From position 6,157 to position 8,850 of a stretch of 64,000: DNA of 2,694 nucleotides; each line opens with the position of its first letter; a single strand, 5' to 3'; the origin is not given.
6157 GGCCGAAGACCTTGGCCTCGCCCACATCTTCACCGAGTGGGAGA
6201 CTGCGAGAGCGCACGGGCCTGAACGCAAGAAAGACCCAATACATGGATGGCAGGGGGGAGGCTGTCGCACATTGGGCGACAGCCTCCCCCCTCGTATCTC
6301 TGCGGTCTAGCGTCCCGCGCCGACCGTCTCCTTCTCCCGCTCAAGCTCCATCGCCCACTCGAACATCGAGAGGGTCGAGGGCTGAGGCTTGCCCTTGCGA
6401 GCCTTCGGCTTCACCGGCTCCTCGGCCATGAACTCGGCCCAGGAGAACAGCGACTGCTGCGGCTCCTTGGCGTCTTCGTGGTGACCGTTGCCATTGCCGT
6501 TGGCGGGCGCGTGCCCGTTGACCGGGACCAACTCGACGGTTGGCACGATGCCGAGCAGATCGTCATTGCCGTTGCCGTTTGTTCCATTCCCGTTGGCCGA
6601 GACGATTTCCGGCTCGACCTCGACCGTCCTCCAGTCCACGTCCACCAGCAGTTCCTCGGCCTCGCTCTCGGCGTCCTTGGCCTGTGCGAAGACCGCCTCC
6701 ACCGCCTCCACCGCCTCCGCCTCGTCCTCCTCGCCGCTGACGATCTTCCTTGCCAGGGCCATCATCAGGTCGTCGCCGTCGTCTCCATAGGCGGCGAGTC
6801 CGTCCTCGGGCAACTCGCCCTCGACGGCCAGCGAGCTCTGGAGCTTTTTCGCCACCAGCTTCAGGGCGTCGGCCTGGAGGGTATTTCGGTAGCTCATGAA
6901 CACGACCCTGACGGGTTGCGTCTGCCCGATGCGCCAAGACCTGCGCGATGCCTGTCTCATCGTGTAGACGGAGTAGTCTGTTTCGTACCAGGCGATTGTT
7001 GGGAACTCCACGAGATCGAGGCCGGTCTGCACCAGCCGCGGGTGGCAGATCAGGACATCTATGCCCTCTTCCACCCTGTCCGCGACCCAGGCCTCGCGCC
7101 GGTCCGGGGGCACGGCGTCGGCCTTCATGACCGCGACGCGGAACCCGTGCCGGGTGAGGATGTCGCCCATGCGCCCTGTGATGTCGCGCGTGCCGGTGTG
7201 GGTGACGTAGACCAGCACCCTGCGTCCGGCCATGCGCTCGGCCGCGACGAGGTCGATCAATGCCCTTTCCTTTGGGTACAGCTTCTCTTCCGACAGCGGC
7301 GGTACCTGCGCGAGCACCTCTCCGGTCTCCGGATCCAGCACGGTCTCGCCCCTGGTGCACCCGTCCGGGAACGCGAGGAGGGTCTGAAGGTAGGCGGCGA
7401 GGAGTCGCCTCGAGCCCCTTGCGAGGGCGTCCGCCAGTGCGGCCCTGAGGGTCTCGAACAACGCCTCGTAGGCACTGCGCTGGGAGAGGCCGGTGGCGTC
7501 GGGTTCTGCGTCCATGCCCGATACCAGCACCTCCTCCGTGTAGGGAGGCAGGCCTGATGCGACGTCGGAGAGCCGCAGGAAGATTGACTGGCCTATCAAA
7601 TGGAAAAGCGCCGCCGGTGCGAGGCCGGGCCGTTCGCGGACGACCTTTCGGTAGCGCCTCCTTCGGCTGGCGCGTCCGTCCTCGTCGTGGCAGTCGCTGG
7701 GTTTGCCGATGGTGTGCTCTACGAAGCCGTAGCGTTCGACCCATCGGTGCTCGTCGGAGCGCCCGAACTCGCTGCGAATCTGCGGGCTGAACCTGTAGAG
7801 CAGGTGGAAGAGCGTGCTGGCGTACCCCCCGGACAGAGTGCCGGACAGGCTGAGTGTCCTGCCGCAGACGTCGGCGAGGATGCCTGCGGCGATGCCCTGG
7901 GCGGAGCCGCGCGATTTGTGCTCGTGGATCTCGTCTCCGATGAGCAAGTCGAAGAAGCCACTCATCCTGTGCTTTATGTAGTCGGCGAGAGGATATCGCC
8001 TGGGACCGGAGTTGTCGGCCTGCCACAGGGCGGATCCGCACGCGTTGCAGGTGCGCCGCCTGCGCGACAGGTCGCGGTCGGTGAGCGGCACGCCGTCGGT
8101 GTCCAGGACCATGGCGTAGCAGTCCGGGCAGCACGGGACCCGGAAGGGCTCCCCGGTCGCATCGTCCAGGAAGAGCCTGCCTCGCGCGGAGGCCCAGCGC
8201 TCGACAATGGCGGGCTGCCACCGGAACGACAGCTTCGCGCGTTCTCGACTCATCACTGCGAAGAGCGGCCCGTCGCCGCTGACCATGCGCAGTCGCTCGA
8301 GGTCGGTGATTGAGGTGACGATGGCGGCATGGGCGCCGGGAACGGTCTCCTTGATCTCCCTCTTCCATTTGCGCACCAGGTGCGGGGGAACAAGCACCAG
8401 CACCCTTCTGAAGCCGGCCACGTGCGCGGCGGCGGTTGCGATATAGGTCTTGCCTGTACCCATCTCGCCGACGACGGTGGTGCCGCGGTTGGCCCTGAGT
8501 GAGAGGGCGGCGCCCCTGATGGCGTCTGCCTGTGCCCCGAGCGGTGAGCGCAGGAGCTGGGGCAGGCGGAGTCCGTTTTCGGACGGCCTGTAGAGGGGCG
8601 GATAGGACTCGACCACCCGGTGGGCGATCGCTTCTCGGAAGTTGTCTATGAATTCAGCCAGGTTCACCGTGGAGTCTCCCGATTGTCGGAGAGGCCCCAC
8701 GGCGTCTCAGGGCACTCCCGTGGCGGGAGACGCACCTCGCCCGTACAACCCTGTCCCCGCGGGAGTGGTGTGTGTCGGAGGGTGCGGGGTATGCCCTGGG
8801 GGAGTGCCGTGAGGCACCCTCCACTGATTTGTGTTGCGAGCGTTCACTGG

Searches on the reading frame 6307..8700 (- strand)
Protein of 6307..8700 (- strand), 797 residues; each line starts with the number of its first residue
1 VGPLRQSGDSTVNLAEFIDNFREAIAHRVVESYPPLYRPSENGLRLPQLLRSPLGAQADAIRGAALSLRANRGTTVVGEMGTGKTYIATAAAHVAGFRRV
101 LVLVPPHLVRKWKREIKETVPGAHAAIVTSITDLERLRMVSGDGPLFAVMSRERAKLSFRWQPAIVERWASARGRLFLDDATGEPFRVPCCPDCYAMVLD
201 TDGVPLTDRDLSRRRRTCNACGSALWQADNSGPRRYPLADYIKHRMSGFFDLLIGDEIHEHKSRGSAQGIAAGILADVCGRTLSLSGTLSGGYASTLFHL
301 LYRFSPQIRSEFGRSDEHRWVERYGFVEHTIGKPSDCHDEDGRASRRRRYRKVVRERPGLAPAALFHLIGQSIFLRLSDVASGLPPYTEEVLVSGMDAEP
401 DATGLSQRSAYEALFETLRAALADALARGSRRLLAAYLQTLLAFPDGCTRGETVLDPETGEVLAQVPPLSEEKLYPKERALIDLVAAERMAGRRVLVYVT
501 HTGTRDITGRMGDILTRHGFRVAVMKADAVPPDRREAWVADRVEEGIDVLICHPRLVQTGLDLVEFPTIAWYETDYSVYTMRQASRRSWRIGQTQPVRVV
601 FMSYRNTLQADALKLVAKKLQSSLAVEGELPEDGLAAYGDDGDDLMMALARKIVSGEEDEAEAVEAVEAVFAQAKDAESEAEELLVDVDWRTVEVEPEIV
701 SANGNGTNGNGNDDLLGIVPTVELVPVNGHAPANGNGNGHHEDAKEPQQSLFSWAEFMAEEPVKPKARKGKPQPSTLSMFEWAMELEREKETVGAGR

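Call 12: search_protein_families(library=pfam, proteins=[window:6307-8700:-], max_evalue=0.001)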
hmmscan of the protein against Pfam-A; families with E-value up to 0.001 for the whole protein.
window:6307-8700:- (797 aa): 2 families
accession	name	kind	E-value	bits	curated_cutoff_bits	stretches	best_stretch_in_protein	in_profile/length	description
PF04851.21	ResIII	-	9.1e-07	29.4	22.5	1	56-134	7-91/164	Type III restriction enzyme, res subunit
PF00271.37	Helicase_C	-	1.4e-05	25.7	23.5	1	477-592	2-110/110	Helicase conserved C-terminal domain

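Call 34: find_homologous_proteins(query=window:6307-8700:-, max_evalue=1e-30)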
Query window:6307-8700:- (797 aa): 2043 proteins with E <= 1e-30 among 8000 candidates; the best 120 are listed.
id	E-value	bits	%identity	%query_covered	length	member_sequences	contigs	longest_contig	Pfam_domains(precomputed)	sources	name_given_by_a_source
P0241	0.0e+0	1583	88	99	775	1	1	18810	PF00271.38,PF04851.22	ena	-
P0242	0.0e+0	1579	88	99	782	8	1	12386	PF00271.38,PF04851.22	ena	-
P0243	0.0e+0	1578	88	99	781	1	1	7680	PF00271.38,PF04851.22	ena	-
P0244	0.0e+0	1563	87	99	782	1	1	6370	PF00271.38,PF04851.22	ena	-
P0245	0.0e+0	1546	86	98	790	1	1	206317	PF04851.22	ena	-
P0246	0.0e+0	1545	88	99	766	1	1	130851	PF00271.38,PF04851.22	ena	-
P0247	0.0e+0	1544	87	98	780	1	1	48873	PF00271.38,PF04851.22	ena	-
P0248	0.0e+0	1541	87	99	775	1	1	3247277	PF00271.38,PF04851.22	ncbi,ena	-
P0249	0.0e+0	1537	88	99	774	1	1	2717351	PF00271.38,PF04851.22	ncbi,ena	-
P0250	0.0e+0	1536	86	99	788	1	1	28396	PF00271.38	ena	-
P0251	0.0e+0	1532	85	99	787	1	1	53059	PF04851.22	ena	-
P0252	0.0e+0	1520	86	99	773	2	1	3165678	PF00271.38,PF04851.22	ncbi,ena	-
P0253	0.0e+0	1517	86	99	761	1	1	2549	PF00271.38,PF04851.22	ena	-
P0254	0.0e+0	1513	85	98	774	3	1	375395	PF00271.38,PF04851.22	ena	-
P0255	0.0e+0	1512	85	98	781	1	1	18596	PF04851.22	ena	-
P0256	0.0e+0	1509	85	98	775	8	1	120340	PF04851.22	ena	-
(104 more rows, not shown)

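Call 35: find_encoding_contigs(protein=P0256, flank=10000, max_places=3)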
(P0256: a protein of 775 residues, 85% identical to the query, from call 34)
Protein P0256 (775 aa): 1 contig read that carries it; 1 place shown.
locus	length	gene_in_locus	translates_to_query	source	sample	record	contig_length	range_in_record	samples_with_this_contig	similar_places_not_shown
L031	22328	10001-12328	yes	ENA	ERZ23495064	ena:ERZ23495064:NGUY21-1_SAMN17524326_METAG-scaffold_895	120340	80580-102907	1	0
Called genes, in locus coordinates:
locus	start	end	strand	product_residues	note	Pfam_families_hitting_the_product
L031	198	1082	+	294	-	-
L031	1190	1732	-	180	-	-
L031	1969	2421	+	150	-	-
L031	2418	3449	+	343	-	PF01807:Zn_ribbon_DnaG, PF13155:Toprim_2 (weak)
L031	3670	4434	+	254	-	PF04098:Rad52_Rad22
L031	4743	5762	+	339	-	-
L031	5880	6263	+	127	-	PF00436:SSB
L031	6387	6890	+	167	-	PF04002:RadC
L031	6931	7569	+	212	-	-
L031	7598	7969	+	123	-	-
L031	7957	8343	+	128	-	PF11171:DUF2958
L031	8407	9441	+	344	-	PF19587:DUF6094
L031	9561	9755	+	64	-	-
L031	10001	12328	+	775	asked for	PF04851:ResIII (faint)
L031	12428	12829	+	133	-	-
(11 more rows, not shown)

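Call 46: find_encoding_contigs(protein=P0252, flank=10000, max_places=3)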
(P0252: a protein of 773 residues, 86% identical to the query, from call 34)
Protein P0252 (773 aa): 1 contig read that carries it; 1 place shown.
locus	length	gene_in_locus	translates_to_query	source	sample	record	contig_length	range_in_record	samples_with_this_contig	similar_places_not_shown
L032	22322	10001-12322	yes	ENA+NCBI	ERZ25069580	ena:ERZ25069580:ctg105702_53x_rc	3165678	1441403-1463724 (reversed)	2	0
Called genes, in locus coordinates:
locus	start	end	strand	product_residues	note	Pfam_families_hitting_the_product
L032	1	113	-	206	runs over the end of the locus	-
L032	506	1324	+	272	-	-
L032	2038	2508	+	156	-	-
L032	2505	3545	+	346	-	PF01807:Zn_ribbon_DnaG, PF13155:Toprim_2 (weak)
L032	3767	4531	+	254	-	PF04098:Rad52_Rad22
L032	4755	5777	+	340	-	-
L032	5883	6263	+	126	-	PF00436:SSB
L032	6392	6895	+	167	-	PF04002:RadC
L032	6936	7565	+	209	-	-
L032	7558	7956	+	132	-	-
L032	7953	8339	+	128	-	PF11171:DUF2958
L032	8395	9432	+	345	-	PF19587:DUF6094, PF05175:MTS (weak)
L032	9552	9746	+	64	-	-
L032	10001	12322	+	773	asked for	PF04851:ResIII (faint), PF00271:Helicase_C (weak)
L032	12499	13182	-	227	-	-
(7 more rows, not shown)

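Call 56: find_encoding_contigs(protein=P0246, flank=10000, max_places=2)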
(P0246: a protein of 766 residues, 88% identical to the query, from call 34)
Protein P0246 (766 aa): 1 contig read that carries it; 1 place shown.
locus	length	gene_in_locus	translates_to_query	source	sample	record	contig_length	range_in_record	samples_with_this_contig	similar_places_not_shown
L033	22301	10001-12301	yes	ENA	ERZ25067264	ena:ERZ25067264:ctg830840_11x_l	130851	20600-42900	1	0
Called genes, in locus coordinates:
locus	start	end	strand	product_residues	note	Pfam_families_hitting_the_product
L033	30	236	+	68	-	-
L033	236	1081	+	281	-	-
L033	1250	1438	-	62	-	-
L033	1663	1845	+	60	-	-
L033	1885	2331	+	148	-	-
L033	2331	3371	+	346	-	PF01807:Zn_ribbon_DnaG, PF13155:Toprim_2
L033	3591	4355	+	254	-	PF04098:Rad52_Rad22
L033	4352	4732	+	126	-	PF12637:TSCPD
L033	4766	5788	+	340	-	-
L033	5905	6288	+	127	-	PF00436:SSB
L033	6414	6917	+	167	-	PF04002:RadC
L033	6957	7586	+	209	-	-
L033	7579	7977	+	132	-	-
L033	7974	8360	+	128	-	PF11171:DUF2958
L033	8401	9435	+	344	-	PF19587:DUF6094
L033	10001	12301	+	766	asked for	PF04851:ResIII (faint), PF00271:Helicase_C (weak)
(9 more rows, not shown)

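Call 73: search_protein_families(library=ncbifam, proteins=[window:6307-8700:-], max_evalue=0.001)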
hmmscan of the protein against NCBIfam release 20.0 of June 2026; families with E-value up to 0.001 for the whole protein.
window:6307-8700:- (797 aa): 1 family
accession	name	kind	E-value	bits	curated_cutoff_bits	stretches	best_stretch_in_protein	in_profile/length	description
NF058637.1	helic_SCO1167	equivalog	1.1e-05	23.7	1200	1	511-620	795-903/932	SCO1167/SCO6262 family helicase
